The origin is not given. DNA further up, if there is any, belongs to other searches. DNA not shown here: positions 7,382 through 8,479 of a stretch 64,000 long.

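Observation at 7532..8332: Eukaryote-type phosphoethanolamine N-methyltransferase-like gene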

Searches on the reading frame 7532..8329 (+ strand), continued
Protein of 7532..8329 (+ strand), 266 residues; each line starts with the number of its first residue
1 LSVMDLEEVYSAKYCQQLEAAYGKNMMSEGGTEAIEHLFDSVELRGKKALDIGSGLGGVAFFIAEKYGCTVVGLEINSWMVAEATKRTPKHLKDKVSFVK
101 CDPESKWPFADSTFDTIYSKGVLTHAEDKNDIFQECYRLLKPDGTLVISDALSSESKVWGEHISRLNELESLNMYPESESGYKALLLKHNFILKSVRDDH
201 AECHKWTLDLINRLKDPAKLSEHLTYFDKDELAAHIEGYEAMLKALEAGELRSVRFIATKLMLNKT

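Call 66: find_homologous_proteins(query=A1, max_evalue=1e-25)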
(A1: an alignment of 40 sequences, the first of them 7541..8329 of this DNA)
Query A1 (40 sequences) (263 aa, profile of the alignment): 162 proteins with E <= 1e-25 among 7591 candidates; the best 120 are listed.
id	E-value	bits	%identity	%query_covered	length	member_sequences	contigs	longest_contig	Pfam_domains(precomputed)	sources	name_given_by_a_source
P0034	5.6e-115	401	53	97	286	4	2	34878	PF13847.13,PF13489.13,PF08003.18,PF02353.27,PF13649.13,PF01209.25,PF08241.19,PF08242.19,PF05891.19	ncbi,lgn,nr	ncbi:MAG: methyltransferase domain-containing protein [Rhabdochlamydiaceae bacterium]|nr:methyltrans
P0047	2.7e-114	399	51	98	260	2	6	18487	PF13847.13,PF13489.13,PF08003.18,PF02353.27,PF13649.13,PF01209.25,PF08241.19,PF08242.19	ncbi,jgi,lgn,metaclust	jgi:ubiquinone/menaquinone biosynthesis C-methylase UbiE|metaclust:\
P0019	5.4e-114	398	57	97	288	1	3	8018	PF13847.13,PF13489.13,PF08003.18,PF02353.27,PF13649.13,PF01135.26,PF01209.25,PF08241.19,PF08242.19,PF05891.19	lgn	-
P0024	7.2e-114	398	55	97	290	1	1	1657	PF13847.13,PF13489.13,PF08003.18,PF02353.27,PF13649.13,PF01209.25,PF08241.19,PF08242.19,PF05891.19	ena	-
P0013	1.0e-113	397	59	98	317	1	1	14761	PF13847.13,PF13489.13,PF02353.27,PF13649.13,PF01209.25,PF08241.19,PF08242.19,PF05891.19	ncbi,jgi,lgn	-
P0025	4.4e-113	395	55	97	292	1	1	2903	PF13847.13,PF13489.13,PF08003.18,PF02353.27,PF13649.13,PF01209.25,PF08241.19,PF08242.19,PF05891.19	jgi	-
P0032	4.4e-113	395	55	97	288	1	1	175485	PF13847.13,PF13489.13,PF02353.27,PF05175.21,PF13649.13,PF01135.26,PF01209.25,PF08241.19,PF08242.19,PF05891.19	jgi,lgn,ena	-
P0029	4.9e-113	395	54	98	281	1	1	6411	PF13847.13,PF13489.13,PF02353.27,PF05175.21,PF13649.13,PF01209.25,PF08241.19,PF08242.19,PF05891.19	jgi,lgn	jgi:phosphoethanolamine N-methyltransferase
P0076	1.4e-112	393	45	95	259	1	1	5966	PF13847.13,PF13489.13,PF13649.13,PF01209.25,PF08241.19,PF08242.19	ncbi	-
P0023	1.6e-112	393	55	97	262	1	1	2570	PF13847.13,PF13489.13,PF02353.27,PF05175.21,PF13649.13,PF01135.26,PF01209.25,PF08241.19,PF08242.19,PF05891.19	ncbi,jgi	jgi:phosphoethanolamine N-methyltransferase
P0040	2.1e-112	393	53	97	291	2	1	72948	PF13847.13,PF13489.13,PF02353.27,PF05175.21,PF13649.13,PF01209.25,PF08241.19,PF08242.19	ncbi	-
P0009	2.4e-112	393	62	96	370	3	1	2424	PF06108.19,PF13847.13,PF13489.13,PF08003.18,PF13649.13,PF01209.25,PF08241.19,PF08242.19,PF05891.19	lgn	-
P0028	5.5e-112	391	54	97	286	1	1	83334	PF13847.13,PF13489.13,PF02353.27,PF13649.13,PF01209.25,PF08241.19,PF08242.19,PF05891.19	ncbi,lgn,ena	-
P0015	6.3e-112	391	56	98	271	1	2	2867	PF13847.13,PF13489.13,PF08003.18,PF02353.27,PF05175.21,PF13649.13,PF01209.25,PF08241.19,PF08242.19,PF05891.19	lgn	-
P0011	7.5e-112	391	58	97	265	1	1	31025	PF13847.13,PF13489.13,PF02353.27,PF05175.21,PF13649.13,PF03141.23,PF01209.25,PF08241.19,PF08242.19,PF05891.19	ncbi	-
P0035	7.7e-112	391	53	97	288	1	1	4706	PF13847.13,PF13489.13,PF08003.18,PF02353.27,PF13649.13,PF01209.25,PF08241.19,PF08242.19,PF05891.19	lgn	-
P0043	8.5e-112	391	52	97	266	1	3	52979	PF13847.13,PF13489.13,PF02353.27,PF13649.13,PF01135.26,PF01209.25,PF08241.19,PF08242.19,PF05891.19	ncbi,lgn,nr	ncbi:MAG: methyltransferase domain-containing protein [Simkaniaceae bacterium]|nr:methyltransferase 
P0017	8.8e-112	391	56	97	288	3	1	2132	PF13847.13,PF13489.13,PF08003.18,PF02353.27,PF13649.13,PF01209.25,PF08241.19,PF08242.19,PF05891.19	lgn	-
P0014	1.3e-111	390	56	97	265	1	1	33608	PF13847.13,PF13489.13,PF02353.27,PF13649.13,PF01209.25,PF08241.19,PF08242.19,PF05891.19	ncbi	-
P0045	1.3e-111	390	52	97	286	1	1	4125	PF13847.13,PF13489.13,PF02353.27,PF13649.13,PF01209.25,PF08241.19,PF08242.19,PF05891.19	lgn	-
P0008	2.5e-111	389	61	97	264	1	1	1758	PF13847.13,PF13489.13,PF02353.27,PF13649.13,PF01209.25,PF08241.19,PF08242.19,PF05891.19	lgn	-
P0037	3.0e-111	389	54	97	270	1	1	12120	PF13847.13,PF13489.13,PF08003.18,PF02353.27,PF13649.13,PF01209.25,PF08241.19,PF08242.19,PF05891.19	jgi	jgi:ubiquinone/menaquinone biosynthesis C-methylase UbiE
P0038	3.1e-111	389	54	97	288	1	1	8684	PF13847.13,PF13489.13,PF08003.18,PF02353.27,PF13649.13,PF01135.26,PF01209.25,PF08241.19,PF08242.19,PF05891.19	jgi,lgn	-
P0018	4.0e-111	389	56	97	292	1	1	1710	PF13847.13,PF13489.13,PF08003.18,PF02353.27,PF13649.13,PF01209.25,PF08241.19,PF08242.19,PF05891.19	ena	-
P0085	7.5e-111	388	45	95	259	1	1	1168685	PF13847.13,PF13489.13,PF08003.18,PF02353.27,PF05175.21,PF13649.13,PF01209.25,PF08241.19,PF08242.19,PF05891.19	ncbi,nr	ncbi:MAG: methyltransferase domain-containing protein [Simkaniaceae bacterium]|nr:methyltransferase 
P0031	1.2e-110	387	55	97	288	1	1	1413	PF13847.13,PF13489.13,PF08003.18,PF02353.27,PF13649.13,PF01209.25,PF08241.19,PF08242.19,PF05891.19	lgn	-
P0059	1.7e-110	387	51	97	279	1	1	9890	PF13847.13,PF13489.13,PF02353.27,PF13649.13,PF01209.25,PF08241.19,PF08242.19,PF05891.19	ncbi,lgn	-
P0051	2.3e-110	386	54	98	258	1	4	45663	PF13847.13,PF13489.13,PF02353.27,PF13649.13,PF08241.19,PF08242.19,PF05891.19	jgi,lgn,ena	-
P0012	2.4e-110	386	58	97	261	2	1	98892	PF13847.13,PF13489.13,PF02353.27,PF13649.13,PF01209.25,PF08241.19,PF08242.19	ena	-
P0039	3.2e-110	386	54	97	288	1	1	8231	PF13847.13,PF13489.13,PF08003.18,PF02353.27,PF13649.13,PF01209.25,PF08241.19,PF08242.19,PF05891.19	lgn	-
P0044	3.4e-110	386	54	97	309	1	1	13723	PF13847.13,PF13489.13,PF08003.18,PF02353.27,PF13649.13,PF01209.25,PF08241.19,PF08242.19,PF05891.19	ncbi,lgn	-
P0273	4.6e-110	385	51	97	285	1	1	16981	PF13847.13,PF13489.13,PF08003.18,PF02353.27,PF13649.13,PF01209.25,PF08241.19,PF08242.19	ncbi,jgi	jgi:phosphoethanolamine N-methyltransferase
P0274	4.9e-110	385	51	97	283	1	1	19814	PF13847.13,PF13489.13,PF08003.18,PF02353.27,PF13649.13,PF01209.25,PF08241.19,PF08242.19,PF05891.19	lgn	-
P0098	5.0e-110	385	43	96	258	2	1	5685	PF13847.13,PF13489.13,PF02353.27,PF05175.21,PF13649.13,PF01209.25,PF08241.19,PF08242.19,PF05891.19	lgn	-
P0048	7.3e-110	385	53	97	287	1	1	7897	PF13847.13,PF13489.13,PF08003.18,PF02353.27,PF13649.13,PF01209.25,PF08241.19,PF08242.19,PF05891.19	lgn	-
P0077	1.2e-109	384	45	95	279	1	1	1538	PF13847.13,PF13489.13,PF02353.27,PF13649.13,PF01209.25,PF08241.19,PF08242.19,PF05891.19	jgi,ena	-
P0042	1.6e-109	383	52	97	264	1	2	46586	PF13847.13,PF13489.13,PF02353.27,PF13649.13,PF01209.25,PF08241.19,PF08242.19,PF05891.19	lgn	-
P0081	3.2e-109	382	44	95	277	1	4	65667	PF13847.13,PF13489.13,PF02353.27,PF05175.21,PF13649.13,PF01209.25,PF08241.19,PF08242.19,PF05891.19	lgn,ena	-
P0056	4.4e-109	382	53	97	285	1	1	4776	PF13847.13,PF13489.13,PF08003.18,PF02353.27,PF13649.13,PF01209.25,PF08241.19,PF08242.19,PF05891.19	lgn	-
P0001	8.6e-109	381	100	100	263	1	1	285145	PF13847.13,PF13489.13,PF02353.27,PF13649.13,PF20922.4,PF01209.25,PF08241.19,PF08242.19,PF05891.19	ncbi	-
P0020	1.1e-108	381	56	97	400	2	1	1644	PF13847.13,PF13489.13,PF02353.27,PF07883.18,PF13649.13,PF08241.19,PF08242.19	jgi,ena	jgi:phosphoethanolamine N-methyltransferase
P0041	1.1e-108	381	53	97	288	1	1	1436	PF13847.13,PF13489.13,PF02353.27,PF13649.13,PF01135.26,PF01209.25,PF08241.19,PF08242.19,PF05891.19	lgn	-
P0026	1.3e-108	380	56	97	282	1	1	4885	PF13847.13,PF13489.13,PF02353.27,PF13649.13,PF01209.25,PF08241.19,PF08242.19,PF05891.19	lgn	-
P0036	2.3e-108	380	55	97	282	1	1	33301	PF13847.13,PF13489.13,PF08003.18,PF02353.27,PF13649.13,PF01135.26,PF01209.25,PF08241.19,PF08242.19,PF05891.19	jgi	jgi:cyclopropane fatty-acyl-phospholipid synthase-like methyltransferase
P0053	4.0e-108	379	54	96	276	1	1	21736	PF13847.13,PF13489.13,PF02353.27,PF13649.13,PF01209.25,PF08241.19,PF08242.19,PF05891.19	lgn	-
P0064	9.4e-108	378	52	97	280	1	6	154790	PF13847.13,PF13489.13,PF02353.27,PF13649.13,PF01209.25,PF08241.19,PF08242.19,PF05891.19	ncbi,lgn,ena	-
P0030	1.1e-107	377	54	97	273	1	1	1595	PF13847.13,PF13489.13,PF08003.18,PF02353.27,PF13649.13,PF01209.25,PF08241.19,PF08242.19,PF05891.19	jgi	-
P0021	1.3e-107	377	56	97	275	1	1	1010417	PF13847.13,PF13489.13,PF02353.27,PF13649.13,PF01209.25,PF08241.19,PF08242.19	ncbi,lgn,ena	-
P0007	2.3e-107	376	70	98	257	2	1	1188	PF13847.13,PF13489.13,PF02353.27,PF05175.21,PF13649.13,PF00891.25,PF01209.25,PF08241.19,PF08242.19,PF05891.19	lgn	-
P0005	3.6e-107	376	74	98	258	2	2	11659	PF13847.13,PF13489.13,PF08003.18,PF02353.27,PF05175.21,PF13649.13,PF00891.25,PF01209.25,PF08241.19,PF08242.19,PF05891.19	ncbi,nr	ncbi:MAG: methyltransferase domain-containing protein [Verrucomicrobia bacterium]|nr:methyltransfera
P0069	5.7e-107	375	51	96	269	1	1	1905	PF13847.13,PF13489.13,PF08003.18,PF02353.27,PF05175.21,PF13649.13,PF01209.25,PF08241.19,PF08242.19,PF05891.19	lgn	-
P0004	7.3e-107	375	75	98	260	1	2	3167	PF13847.13,PF13489.13,PF02353.27,PF13649.13,PF20922.4,PF01209.25,PF08241.19,PF08242.19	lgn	-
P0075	8.6e-107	374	49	97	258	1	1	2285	PF13847.13,PF13489.13,PF02353.27,PF13649.13,PF01209.25,PF08241.19,PF08242.19,PF05891.19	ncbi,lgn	-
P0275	8.6e-107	374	45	100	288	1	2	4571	PF13847.13,PF13489.13,PF08003.18,PF02353.27,PF05175.21,PF13649.13,PF01209.25,PF08241.19,PF08242.19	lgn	-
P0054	9.2e-107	374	51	97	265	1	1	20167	PF13847.13,PF13489.13,PF02353.27,PF13649.13,PF01209.25,PF08241.19,PF08242.19,PF05891.19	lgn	-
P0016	1.1e-106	374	57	97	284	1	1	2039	PF13847.13,PF13489.13,PF02353.27,PF13649.13,PF08241.19,PF08242.19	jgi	jgi:phosphoethanolamine N-methyltransferase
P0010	1.9e-106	373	60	97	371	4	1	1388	PF06108.19,PF13847.13,PF13489.13,PF02353.27,PF13649.13,PF01209.25,PF08241.19,PF08242.19,PF05891.19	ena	-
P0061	2.1e-106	373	53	97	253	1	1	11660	PF13847.13,PF13489.13,PF02353.27,PF13649.13,PF01209.25,PF08241.19,PF08242.19,PF05891.19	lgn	-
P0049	2.2e-106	373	52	98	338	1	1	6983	PF13847.13,PF13489.13,PF02353.27,PF13649.13,PF01209.25,PF08241.19,PF08242.19,PF05891.19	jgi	jgi:cyclopropane fatty-acyl-phospholipid synthase-like methyltransferase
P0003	3.1e-106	373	78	99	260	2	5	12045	PF13847.13,PF13489.13,PF02353.27,PF13649.13,PF20922.4,PF01209.25,PF08241.19,PF08242.19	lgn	-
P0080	3.4e-106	372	45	95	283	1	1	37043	PF13847.13,PF13489.13,PF02353.27,PF13649.13,PF00891.25,PF01209.25,PF08241.19,PF08242.19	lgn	-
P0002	4.9e-106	372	81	98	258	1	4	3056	PF13847.13,PF13489.13,PF02353.27,PF13649.13,PF01209.25,PF08241.19,PF08242.19,PF05891.19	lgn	-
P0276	8.2e-106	371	45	96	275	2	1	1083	PF13847.13,PF13489.13,PF08003.18,PF02353.27,PF13649.13,PF01209.25,PF08241.19,PF08242.19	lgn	-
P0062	9.9e-106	371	53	97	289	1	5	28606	PF13847.13,PF13489.13,PF02353.27,PF13649.13,PF01209.25,PF08241.19,PF08242.19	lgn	-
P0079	1.4e-105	370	45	95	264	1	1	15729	PF13847.13,PF13489.13,PF08003.18,PF02353.27,PF13649.13,PF01209.25,PF08241.19,PF08242.19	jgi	-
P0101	1.5e-105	370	42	95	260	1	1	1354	PF13847.13,PF13489.13,PF08003.18,PF02353.27,PF13649.13,PF01209.25,PF08241.19,PF08242.19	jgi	-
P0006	1.9e-105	370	72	98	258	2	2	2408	PF13847.13,PF13489.13,PF02353.27,PF05175.21,PF13649.13,PF01209.25,PF08241.19,PF08242.19,PF05891.19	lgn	-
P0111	2.2e-105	370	43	95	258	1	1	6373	PF13847.13,PF13489.13,PF02353.27,PF13649.13,PF01209.25,PF08241.19,PF08242.19,PF05891.19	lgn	-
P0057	2.4e-105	370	50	97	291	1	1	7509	PF13847.13,PF13489.13,PF02353.27,PF13649.13,PF01209.25,PF08241.19,PF08242.19,PF05891.19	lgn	-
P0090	3.3e-105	369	43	97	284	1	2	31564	PF13847.13,PF13489.13,PF02353.27,PF13649.13,PF01209.25,PF08241.19,PF08242.19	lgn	-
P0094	3.9e-105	369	44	95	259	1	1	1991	PF13847.13,PF13489.13,PF02353.27,PF13649.13,PF01209.25,PF08241.19,PF08242.19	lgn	-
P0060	3.9e-105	369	52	97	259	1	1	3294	PF13847.13,PF13489.13,PF02353.27,PF13649.13,PF08241.19,PF08242.19,PF05891.19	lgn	-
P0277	1.1e-104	368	52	96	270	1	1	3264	PF13847.13,PF13489.13,PF02353.27,PF13649.13,PF01209.25,PF08241.19,PF08242.19,PF05891.19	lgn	-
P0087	3.7e-104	366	45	95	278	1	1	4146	PF13847.13,PF13489.13,PF02353.27,PF13649.13,PF20922.4,PF01209.25,PF08241.19,PF08242.19,PF05891.19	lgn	-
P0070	4.8e-104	365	47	98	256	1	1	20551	PF13847.13,PF13489.13,PF08003.18,PF02353.27,PF13649.13,PF01209.25,PF08241.19,PF08242.19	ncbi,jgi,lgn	-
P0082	5.9e-104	365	46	96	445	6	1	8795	PF13847.13,PF13489.13,PF02353.27,PF05175.21,PF13649.13,PF01209.25,PF08241.19,PF08242.19,PF05891.19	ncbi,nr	ncbi:MAG: methyltransferase domain-containing protein [Chlamydiales bacterium]|nr:methyltransferase 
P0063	9.8e-104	364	49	96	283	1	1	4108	PF13847.13,PF13489.13,PF08003.18,PF02353.27,PF13649.13,PF01209.25,PF08241.19,PF08242.19,PF05891.19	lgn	-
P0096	1.0e-103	364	43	97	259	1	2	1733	PF13847.13,PF13489.13,PF08003.18,PF02353.27,PF05175.21,PF13649.13,PF01209.25,PF08241.19,PF08242.19,PF05891.19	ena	-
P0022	2.4e-103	363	56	94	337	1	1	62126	PF13847.13,PF13489.13,PF02353.27,PF13649.13,PF08241.19,PF08242.19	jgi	jgi:ubiquinone/menaquinone biosynthesis C-methylase UbiE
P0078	1.7e-102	360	47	96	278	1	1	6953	PF13847.13,PF13489.13,PF02353.27,PF13649.13,PF01209.25,PF08241.19,PF08242.19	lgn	-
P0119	2.2e-102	360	39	95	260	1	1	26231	PF13847.13,PF13489.13,PF08003.18,PF02353.27,PF13649.13,PF01739.25,PF01209.25,PF08241.19,PF08242.19,PF05891.19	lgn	-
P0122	9.9e-102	358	43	97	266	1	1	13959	PF13847.13,PF13489.13,PF02353.27,PF05175.21,PF13649.13,PF20922.4,PF01209.25,PF08241.19,PF08242.19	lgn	-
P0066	4.0e-101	356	52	97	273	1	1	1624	PF13847.13,PF13489.13,PF02353.27,PF05175.21,PF13649.13,PF01209.25,PF08241.19,PF08242.19,PF05891.19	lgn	-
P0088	4.3e-101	356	46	96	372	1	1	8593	PF07021.19,PF13847.13,PF13489.13,PF08003.18,PF02353.27,PF05175.21,PF13649.13,PF01209.25,PF08241.19,PF08242.19,PF05891.19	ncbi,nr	ncbi:MAG TPA: methyltransferase domain-containing protein [Chlamydiales bacterium]|nr:methyltransfer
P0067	6.4e-101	355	51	97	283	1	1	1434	PF13847.13,PF13489.13,PF02353.27,PF05175.21,PF13649.13,PF01209.25,PF08241.19,PF08242.19,PF05891.19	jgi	jgi:cyclopropane fatty-acyl-phospholipid synthase-like methyltransferase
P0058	5.1e-100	352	52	97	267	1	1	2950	PF13847.13,PF13489.13,PF02353.27,PF13649.13,PF01209.25,PF08241.19,PF08242.19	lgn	-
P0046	2.5e-99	350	57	89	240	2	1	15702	PF13847.13,PF13489.13,PF08003.18,PF02353.27,PF05175.21,PF13649.13,PF01209.25,PF08241.19,PF08242.19,PF05891.19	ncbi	-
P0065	6.7e-99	349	54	89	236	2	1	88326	PF13847.13,PF13489.13,PF08003.18,PF02353.27,PF13649.13,PF01209.25,PF08241.19,PF08242.19,PF05891.19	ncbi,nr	ncbi:MAG: methyltransferase domain-containing protein [Chlamydiales bacterium]|nr:methyltransferase 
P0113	1.0e-98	348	47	79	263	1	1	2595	PF13847.13,PF13489.13,PF08003.18,PF02353.27,PF13649.13,PF20922.4,PF01209.25,PF08241.19,PF08242.19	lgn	-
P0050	1.1e-98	348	58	90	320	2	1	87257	PF13847.13,PF13489.13,PF08003.18,PF02353.27,PF13649.13,PF01209.25,PF08241.19,PF08242.19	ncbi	ncbi:MAG: methyltransferase domain-containing protein [Chlamydiota bacterium]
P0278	1.9e-97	344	36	94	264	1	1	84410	PF13847.13,PF13489.13,PF02353.27,PF05175.21,PF13649.13,PF01209.25,PF08241.19,PF08242.19,PF05891.19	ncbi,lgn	-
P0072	4.1e-97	343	50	95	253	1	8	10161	PF13847.13,PF13489.13,PF02353.27,PF13649.13,PF08241.19,PF08242.19,PF05891.19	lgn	-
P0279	7.7e-97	342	39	94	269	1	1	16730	PF13847.13,PF13489.13,PF08003.18,PF02353.27,PF13649.13,PF20922.4,PF01209.25,PF08241.19,PF08242.19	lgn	-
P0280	8.7e-97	342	40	96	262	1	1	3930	PF13847.13,PF13489.13,PF02353.27,PF13649.13,PF03141.23,PF01209.25,PF08241.19,PF08242.19,PF05891.19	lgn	-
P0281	8.7e-97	342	42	97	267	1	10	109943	PF13847.13,PF13489.13,PF02353.27,PF13649.13,PF01209.25,PF08241.19,PF08242.19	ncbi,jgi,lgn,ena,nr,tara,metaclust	ncbi:MAG: methyltransferase [Legionellales bacterium]|nr:methyltransferase [Legionellales bacterium]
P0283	2.0e-96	340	39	94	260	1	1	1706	PF13847.13,PF13489.13,PF08003.18,PF02353.27,PF13649.13,PF02390.24,PF01209.25,PF08241.19,PF08242.19,PF05891.19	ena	-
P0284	2.0e-96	340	43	94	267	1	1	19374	PF13847.13,PF13489.13,PF02353.27,PF13649.13,PF01209.25,PF08241.19,PF08242.19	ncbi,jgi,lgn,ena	jgi:phosphoethanolamine N-methyltransferase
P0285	2.6e-96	340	39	95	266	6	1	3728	PF13847.13,PF13489.13,PF02353.27,PF13649.13,PF01739.25,PF01209.25,PF08241.19,PF08242.19,PF05891.19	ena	-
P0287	3.0e-96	340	37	97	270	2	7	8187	PF13847.13,PF13489.13,PF02353.27,PF13649.13,PF01209.25,PF08241.19,PF08242.19,PF05891.19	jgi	jgi:phosphoethanolamine N-methyltransferase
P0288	6.9e-96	339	42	98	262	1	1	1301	PF13847.13,PF13489.13,PF02353.27,PF13649.13,PF01209.25,PF08241.19,PF08242.19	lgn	-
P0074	2.0e-95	337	49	95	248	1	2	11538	PF13847.13,PF13489.13,PF02353.27,PF13649.13,PF01209.25,PF08241.19,PF08242.19,PF05891.19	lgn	-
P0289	2.3e-95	337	41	95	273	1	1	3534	PF13847.13,PF13489.13,PF02353.27,PF13649.13,PF01209.25,PF08241.19,PF08242.19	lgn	-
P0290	6.0e-95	336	37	97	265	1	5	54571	PF13847.13,PF13489.13,PF02353.27,PF05175.21,PF13649.13,PF01739.25,PF01209.25,PF08241.19,PF08242.19,PF05891.19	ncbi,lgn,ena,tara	tara:strand:+ start:51956 stop:52753 length:798 start_codon:yes stop_codon:yes gene_type:complete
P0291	6.7e-95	335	47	74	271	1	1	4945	PF13847.13,PF13489.13,PF08003.18,PF02353.27,PF13649.13,PF01209.25,PF08241.19,PF08242.19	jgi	jgi:ubiquinone/menaquinone biosynthesis C-methylase UbiE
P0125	4.7e-94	333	42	97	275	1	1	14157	PF13847.13,PF13489.13,PF02353.27,PF13649.13,PF01209.25,PF08241.19,PF08242.19,PF05891.19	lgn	-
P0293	2.8e-93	330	42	98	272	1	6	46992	PF13847.13,PF13489.13,PF08003.18,PF02353.27,PF05175.21,PF13649.13,PF01739.25,PF01209.25,PF08241.19,PF08242.19,PF05891.19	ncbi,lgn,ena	-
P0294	2.9e-93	330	40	97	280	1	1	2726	PF13847.13,PF13489.13,PF02353.27,PF13649.13,PF01739.25,PF01209.25,PF08241.19,PF08242.19,PF05891.19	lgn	-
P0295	4.6e-93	329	41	97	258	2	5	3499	PF13847.13,PF13489.13,PF02353.27,PF13649.13,PF01209.25,PF08241.19,PF08242.19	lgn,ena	-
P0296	5.3e-93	329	38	96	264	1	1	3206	PF13847.13,PF13489.13,PF02353.27,PF13649.13,PF01209.25,PF08241.19,PF08242.19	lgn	-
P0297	6.0e-93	329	38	97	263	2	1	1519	PF13847.13,PF13489.13,PF02353.27,PF13649.13,PF01739.25,PF01209.25,PF08241.19,PF08242.19,PF05891.19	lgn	-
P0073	6.1e-93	329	49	95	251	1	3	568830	PF13847.13,PF13489.13,PF02353.27,PF13649.13,PF01209.25,PF08241.19,PF08242.19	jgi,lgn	jgi:phosphoethanolamine N-methyltransferase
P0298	8.2e-93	329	52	89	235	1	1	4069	PF13847.13,PF13489.13,PF08003.18,PF02353.27,PF05175.21,PF13649.13,PF01209.25,PF08241.19,PF08242.19,PF05891.19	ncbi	-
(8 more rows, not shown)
